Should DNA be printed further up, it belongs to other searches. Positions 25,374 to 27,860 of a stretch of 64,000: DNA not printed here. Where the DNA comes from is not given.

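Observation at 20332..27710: Orphan VirD4/TraG-type coupling ATPase closing a six-gene cluster of unrecognisable proteins, set between core genes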

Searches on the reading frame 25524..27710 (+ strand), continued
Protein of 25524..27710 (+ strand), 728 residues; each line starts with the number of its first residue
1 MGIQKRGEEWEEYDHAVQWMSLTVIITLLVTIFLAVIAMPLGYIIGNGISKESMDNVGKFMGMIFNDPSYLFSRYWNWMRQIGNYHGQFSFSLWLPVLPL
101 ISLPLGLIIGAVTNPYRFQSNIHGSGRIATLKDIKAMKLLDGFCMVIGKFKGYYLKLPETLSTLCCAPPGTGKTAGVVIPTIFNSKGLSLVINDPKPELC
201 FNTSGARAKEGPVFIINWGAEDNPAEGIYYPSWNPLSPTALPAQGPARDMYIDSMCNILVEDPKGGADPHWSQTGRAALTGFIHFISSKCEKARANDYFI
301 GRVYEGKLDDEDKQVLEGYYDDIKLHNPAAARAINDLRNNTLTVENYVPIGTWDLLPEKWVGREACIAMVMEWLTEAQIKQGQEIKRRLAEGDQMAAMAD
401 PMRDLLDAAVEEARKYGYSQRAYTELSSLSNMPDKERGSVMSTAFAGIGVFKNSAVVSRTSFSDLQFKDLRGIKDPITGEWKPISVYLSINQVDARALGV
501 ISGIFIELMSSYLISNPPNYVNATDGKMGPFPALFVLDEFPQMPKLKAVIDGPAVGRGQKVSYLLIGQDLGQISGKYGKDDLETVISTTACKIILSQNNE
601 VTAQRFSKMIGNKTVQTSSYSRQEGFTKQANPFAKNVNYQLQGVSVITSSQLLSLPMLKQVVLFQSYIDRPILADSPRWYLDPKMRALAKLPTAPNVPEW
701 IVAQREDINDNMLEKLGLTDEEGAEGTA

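Call 69: search_protein_families(library=pfam, proteins=[L094:12367-13428:+, L094:13432-13875:+, L094:8952-9905:+, L094:5097-6539:+, L092:12148-12759:+, L092:12761-13198:+, L092:13199-13585:+, L143:12002-13264:+, L143:13285-14025:+, L143:9094-9747:-], max_evalue=0.01)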
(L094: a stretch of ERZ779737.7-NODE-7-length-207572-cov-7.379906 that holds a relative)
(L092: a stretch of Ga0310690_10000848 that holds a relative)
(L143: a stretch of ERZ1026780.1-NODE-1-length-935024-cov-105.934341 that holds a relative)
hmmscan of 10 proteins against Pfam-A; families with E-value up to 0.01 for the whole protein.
L094:12367-13428:+ (353 aa): 0 families

L094:13432-13875:+ (147 aa): 0 families

L094:8952-9905:+ (317 aa): 0 families

L094:5097-6539:+ (480 aa): 0 families

L092:12148-12759:+ (203 aa): 0 families

L092:12761-13198:+ (145 aa): 2 families
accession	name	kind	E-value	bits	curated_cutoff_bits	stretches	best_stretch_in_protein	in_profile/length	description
PF09346.15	SMI1_KNR4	-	0.0004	21.4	25.4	1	39-111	17-95/125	SMI1 / KNR4 family (SUKH-1)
PF14567.11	SUKH_5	-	0.0042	17.3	27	1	39-112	37-113/142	SMI1-KNR4 cell-wall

L092:13199-13585:+ (128 aa): 0 families

L143:12002-13264:+ (420 aa): 2 families
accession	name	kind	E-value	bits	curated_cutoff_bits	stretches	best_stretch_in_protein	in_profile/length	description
PF23300.3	HEAT_Nup120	-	0.00084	19.7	29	1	189-242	25-79/170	Nucleoporin Nup120, HEAT repeats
PF13181.12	TPR_8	-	0.0075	16.8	25.7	0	192-222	3-33/34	Tetratricopeptide repeat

L143:13285-14025:+ (246 aa): 1 family
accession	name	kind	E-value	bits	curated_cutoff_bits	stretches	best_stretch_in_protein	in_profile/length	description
PF13036.11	LpoB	-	3.2e-29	102.1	22.3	2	150-236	67-147/147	Peptidoglycan-synthase activator LpoB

L143:9094-9747:- (217 aa): 1 family
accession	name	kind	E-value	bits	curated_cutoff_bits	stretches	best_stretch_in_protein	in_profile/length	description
PF04452.19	Methyltrans_RNA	-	3.1e-32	111.9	23.9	1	72-215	6-164/165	RNA methyltransferase domain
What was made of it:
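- Closest known: Chromosomal bacteria-killing X-T4SS of Xanthomonas and Stenotrophomonas. Same: Many relatives have a weak SUKH-like gene (q2) after the T4CP (call 69).
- In many relatives a weak SUKH/SMI1-like gene (q2) follows the T4CP (E = 4e-4, below the cut-off; call 69).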

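Call 72: find_encoding_contigs(protein=P0401, flank=1000, max_places=3)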
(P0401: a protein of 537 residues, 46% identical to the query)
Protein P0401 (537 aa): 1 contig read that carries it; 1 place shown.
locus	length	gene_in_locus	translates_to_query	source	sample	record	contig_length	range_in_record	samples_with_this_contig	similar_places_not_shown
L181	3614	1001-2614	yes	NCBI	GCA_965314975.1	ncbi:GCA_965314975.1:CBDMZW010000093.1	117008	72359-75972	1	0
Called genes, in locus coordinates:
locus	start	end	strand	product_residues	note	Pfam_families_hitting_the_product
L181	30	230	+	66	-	-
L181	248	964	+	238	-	PF04335:VirB8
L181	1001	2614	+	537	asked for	PF03524:CagX, PF05036:SPOR (faint)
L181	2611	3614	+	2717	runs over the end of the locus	-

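Call 73: find_encoding_contigs(protein=P0505, flank=1000, max_places=3)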
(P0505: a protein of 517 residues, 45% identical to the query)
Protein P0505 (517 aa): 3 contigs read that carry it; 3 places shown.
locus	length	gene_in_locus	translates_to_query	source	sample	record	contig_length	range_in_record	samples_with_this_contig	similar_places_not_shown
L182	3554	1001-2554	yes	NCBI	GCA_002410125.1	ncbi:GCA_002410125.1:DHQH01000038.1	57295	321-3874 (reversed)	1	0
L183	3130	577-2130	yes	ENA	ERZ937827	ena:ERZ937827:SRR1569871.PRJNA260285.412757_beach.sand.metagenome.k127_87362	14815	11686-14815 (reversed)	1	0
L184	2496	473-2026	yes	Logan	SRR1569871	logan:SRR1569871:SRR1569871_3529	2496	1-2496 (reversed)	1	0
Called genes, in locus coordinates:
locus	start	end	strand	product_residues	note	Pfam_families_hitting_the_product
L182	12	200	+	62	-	-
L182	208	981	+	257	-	PF04335:VirB8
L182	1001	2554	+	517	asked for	PF03524:CagX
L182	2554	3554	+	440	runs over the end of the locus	?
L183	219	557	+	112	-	PF04335:VirB8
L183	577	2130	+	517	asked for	PF03524:CagX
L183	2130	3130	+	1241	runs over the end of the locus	-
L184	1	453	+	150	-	?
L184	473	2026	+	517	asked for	PF03524:CagX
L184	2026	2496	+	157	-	?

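Call 74: find_encoding_contigs(protein=P0455, flank=1000, max_places=3)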
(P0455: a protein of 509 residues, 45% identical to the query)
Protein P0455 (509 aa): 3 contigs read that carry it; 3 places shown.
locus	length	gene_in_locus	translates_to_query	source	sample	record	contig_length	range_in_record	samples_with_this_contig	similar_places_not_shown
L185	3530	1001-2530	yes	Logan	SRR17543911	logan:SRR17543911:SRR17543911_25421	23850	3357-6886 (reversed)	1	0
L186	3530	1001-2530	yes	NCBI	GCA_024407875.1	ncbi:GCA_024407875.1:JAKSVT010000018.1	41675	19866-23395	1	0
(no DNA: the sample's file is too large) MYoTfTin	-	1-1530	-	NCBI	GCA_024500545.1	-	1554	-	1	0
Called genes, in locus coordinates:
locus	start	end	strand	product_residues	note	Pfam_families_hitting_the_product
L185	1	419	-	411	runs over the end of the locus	PF00278:Orn_DAP_Arg_deC, PF02784:Orn_Arg_deC_N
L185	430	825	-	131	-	-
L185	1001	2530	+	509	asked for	PF03524:CagX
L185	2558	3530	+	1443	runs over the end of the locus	?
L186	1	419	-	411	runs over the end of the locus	PF00278:Orn_DAP_Arg_deC, PF02784:Orn_Arg_deC_N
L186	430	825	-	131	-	-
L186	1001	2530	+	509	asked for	PF03524:CagX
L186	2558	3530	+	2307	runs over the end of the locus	-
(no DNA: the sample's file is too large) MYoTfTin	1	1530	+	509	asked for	PF03524:CagX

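Call 85: list_cluster_members(proteins=[P0398, P0399, P0403, P0410, P0411, P0418, P0419, P0448, P0453, P0478])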
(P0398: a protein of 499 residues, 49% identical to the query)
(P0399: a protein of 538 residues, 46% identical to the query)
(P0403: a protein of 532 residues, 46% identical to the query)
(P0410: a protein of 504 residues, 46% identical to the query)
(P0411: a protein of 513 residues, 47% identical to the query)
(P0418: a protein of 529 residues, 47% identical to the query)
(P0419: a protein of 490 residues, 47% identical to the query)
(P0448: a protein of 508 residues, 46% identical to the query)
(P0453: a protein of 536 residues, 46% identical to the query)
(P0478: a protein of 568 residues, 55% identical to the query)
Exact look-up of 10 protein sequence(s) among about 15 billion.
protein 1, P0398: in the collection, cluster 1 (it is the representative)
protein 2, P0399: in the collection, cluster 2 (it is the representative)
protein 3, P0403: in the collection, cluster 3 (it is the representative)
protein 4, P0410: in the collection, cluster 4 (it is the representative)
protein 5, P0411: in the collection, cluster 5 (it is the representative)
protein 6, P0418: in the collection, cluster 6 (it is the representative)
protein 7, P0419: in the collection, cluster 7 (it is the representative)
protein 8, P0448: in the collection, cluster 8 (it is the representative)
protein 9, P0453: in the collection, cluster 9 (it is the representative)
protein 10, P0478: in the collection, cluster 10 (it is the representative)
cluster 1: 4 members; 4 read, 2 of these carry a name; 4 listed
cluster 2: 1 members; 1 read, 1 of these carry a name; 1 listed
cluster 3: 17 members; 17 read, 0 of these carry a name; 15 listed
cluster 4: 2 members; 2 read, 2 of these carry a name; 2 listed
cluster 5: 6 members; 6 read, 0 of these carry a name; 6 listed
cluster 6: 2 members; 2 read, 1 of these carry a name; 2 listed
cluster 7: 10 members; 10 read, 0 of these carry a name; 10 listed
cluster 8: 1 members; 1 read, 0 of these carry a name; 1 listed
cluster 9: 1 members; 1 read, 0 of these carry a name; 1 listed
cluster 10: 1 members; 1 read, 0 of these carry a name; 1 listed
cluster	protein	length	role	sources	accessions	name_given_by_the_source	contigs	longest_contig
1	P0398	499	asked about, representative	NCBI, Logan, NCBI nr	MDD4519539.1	MAG: TrbG/VirB9 family P-type conjugative transfer protein [Alphaproteobacteria bacterium] | TrbG/VirB9 family P-type conjugative transfer protein [Alphaproteobacteria bacterium]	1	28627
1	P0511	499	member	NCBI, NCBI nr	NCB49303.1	MAG: hypothetical protein EOM53_01300 [Alphaproteobacteria bacterium] | hypothetical protein [Alphaproteobacteria bacterium]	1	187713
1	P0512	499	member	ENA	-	-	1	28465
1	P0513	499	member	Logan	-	-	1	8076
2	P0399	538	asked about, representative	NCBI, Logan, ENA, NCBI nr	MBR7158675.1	MAG: TrbG/VirB9 family P-type conjugative transfer protein [Alphaproteobacteria bacterium] | TrbG/VirB9 family P-type conjugative transfer protein [Alphaproteobacteria bacterium]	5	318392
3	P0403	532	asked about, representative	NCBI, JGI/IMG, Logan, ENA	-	-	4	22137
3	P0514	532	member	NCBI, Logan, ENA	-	-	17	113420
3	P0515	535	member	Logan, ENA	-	-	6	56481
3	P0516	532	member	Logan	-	-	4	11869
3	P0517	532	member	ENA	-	-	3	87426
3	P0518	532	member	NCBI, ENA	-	-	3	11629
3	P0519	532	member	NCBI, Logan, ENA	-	-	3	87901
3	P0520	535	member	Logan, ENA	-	-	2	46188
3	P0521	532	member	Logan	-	-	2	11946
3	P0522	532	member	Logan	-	-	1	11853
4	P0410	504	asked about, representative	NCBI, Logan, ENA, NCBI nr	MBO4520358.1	MAG: TrbG/VirB9 family P-type conjugative transfer protein [Alphaproteobacteria bacterium] | TrbG/VirB9 family P-type conjugative transfer protein [Alphaproteobacteria bacterium]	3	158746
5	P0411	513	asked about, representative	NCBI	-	-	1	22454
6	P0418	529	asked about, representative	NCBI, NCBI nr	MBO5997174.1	MAG: TrbG/VirB9 family P-type conjugative transfer protein [Alphaproteobacteria bacterium] | TrbG/VirB9 family P-type conjugative transfer protein [Alphaproteobacteria bacterium]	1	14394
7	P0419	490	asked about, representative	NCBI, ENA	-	-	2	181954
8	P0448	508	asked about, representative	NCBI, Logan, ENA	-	-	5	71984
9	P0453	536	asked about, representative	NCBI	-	-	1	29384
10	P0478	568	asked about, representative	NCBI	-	-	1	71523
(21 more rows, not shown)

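Call 87: find_encoding_contigs(protein=P0393, flank=10000, max_places=2)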
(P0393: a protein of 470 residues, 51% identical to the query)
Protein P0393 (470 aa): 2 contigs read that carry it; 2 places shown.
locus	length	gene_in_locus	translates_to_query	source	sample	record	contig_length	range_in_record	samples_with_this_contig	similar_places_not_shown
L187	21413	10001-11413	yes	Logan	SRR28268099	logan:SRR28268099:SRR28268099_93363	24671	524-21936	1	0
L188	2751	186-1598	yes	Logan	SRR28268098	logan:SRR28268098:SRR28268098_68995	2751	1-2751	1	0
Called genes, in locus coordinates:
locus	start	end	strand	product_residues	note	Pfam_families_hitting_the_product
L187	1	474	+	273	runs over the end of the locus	PF00551:Formyl_trans_N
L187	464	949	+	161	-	-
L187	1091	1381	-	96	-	-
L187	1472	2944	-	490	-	PF00587:tRNA-synt_2b, PF03129:HGTP_anticodon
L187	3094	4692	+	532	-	PF02366:PMT, PF16192:PMT_4TMC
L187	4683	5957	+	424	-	PF05496:RuvB_N, PF01637:ATPase_2 (faint), PF00004:AAA, PF07728:AAA_5 (faint), PF16193:AAA_assoc_2, PF12002:MgsA_C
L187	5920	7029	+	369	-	PF00849:PseudoU_synth_2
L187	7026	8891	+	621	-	PF05170:AsmA, PF13116:YhdP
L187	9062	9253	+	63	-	-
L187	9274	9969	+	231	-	PF04335:VirB8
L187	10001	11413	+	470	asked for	PF03524:CagX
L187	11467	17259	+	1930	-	-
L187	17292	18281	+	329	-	PF00437:T2SSE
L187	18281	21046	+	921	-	PF00082:Peptidase_S8, PF12951:PATR, PF03797:Autotransporter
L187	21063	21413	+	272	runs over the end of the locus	PF01637:ATPase_2 (faint)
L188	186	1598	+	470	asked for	PF03524:CagX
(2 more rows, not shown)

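Call 88: find_encoding_contigs(protein=P0397, flank=10000, max_places=2)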
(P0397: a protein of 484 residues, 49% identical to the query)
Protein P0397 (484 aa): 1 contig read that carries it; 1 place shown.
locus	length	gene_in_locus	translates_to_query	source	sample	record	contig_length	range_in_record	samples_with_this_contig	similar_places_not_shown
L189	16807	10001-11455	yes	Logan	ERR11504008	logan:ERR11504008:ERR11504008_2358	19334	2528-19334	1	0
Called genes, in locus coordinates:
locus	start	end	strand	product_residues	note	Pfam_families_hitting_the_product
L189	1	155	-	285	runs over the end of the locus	-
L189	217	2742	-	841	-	PF02687:FtsX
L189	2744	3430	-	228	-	PF00005:ABC_tran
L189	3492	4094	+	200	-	PF25182:NonGDSL, PF00657:Lipase_GDSL, PF13472:Lipase_GDSL_2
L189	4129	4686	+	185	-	PF02834:LigT_PEase, PF13563:2_5_RNA_ligase2, PF02834:LigT_PEase (weak)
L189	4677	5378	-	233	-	PF12697:Abhydrolase_6, PF00975:Thioesterase (faint), PF12146:Hydrolase_4, PF00561:Abhydrolase_1, PF08386:Abhydrolase_4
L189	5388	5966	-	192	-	PF00857:Isochorismatase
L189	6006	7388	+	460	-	PF00270:DEAD, PF04851:ResIII, PF00271:Helicase_C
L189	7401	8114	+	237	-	PF02230:Abhydrolase_2, PF00561:Abhydrolase_1 (weak)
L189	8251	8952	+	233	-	PF04335:VirB8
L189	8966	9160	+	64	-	-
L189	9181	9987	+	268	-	PF04335:VirB8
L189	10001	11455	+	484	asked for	PF03524:CagX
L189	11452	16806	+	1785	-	?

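Call 97: search_protein_families(library=pfam, proteins=[L133:8327-9571:+, L092:8856-9962:+, L094:7854-8897:+, L094:6662-7822:+, L098:8786-9838:+, L098:7631-8761:+, L088:4361-5503:+, L094:3812-5005:+, L098:5162-6307:+], max_evalue=1)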
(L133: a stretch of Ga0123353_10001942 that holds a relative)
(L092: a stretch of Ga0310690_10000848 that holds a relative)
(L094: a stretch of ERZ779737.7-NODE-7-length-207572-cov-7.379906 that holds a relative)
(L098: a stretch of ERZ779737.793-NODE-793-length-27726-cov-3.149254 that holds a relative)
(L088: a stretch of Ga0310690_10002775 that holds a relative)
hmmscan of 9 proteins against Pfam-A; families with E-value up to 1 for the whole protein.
L133:8327-9571:+ (415 aa): 0 families

L092:8856-9962:+ (369 aa): 1 family
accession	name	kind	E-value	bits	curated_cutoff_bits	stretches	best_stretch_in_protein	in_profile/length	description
PF08378.17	NERD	-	0.00056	20.8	22.1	1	220-300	20-102/111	Nuclease-related domain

L094:7854-8897:+ (348 aa): 1 family
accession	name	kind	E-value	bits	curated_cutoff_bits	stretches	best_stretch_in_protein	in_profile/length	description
PF03137.26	OATP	-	0.15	10.8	25.8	1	74-123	215-265/545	Organic Anion Transporter Polypeptide (OATP) family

L094:6662-7822:+ (387 aa): 1 family
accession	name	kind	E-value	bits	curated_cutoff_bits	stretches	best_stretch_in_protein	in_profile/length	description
PF07219.19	HemY_N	-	0.46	11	31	1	57-139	9-91/107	HemY protein N-terminus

L098:8786-9838:+ (351 aa): 1 family
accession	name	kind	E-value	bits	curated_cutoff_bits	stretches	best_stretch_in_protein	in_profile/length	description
PF18741.7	MTES_1575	-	0.058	13.9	38.2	1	193-227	4-40/96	REase_MTES_1575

L098:7631-8761:+ (377 aa): 1 family
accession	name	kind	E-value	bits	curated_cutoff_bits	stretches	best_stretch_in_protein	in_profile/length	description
PF17240.7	DUF5313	-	0.079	13.9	27.4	1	59-128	34-103/123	Family of unknown function (DUF5313)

L088:4361-5503:+ (381 aa): 1 family
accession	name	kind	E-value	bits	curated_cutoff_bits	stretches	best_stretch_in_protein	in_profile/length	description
PF00502.25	Phycobilisome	-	0.1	13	22.2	1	284-342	25-83/155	Phycobilisome protein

L094:3812-5005:+ (398 aa): 0 families

L098:5162-6307:+ (382 aa): 2 families
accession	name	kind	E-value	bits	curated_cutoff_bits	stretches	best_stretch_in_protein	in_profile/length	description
PF07934.18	OGG_N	-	0.59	10.8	23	0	285-342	37-94/115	8-oxoguanine DNA glycosylase, N-terminal domain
PF24235.1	RHG29_45_N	-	0.62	10.8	27.7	1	230-306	18-94/108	Rho GTPase-activating protein 29/45 N-terminal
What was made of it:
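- On NERD / PD-(D/E)xK nuclease superfamily (p5 C-terminal domain): The L092 orthologue scores 20.8 bits against a 22.1 cut-off (call 97).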
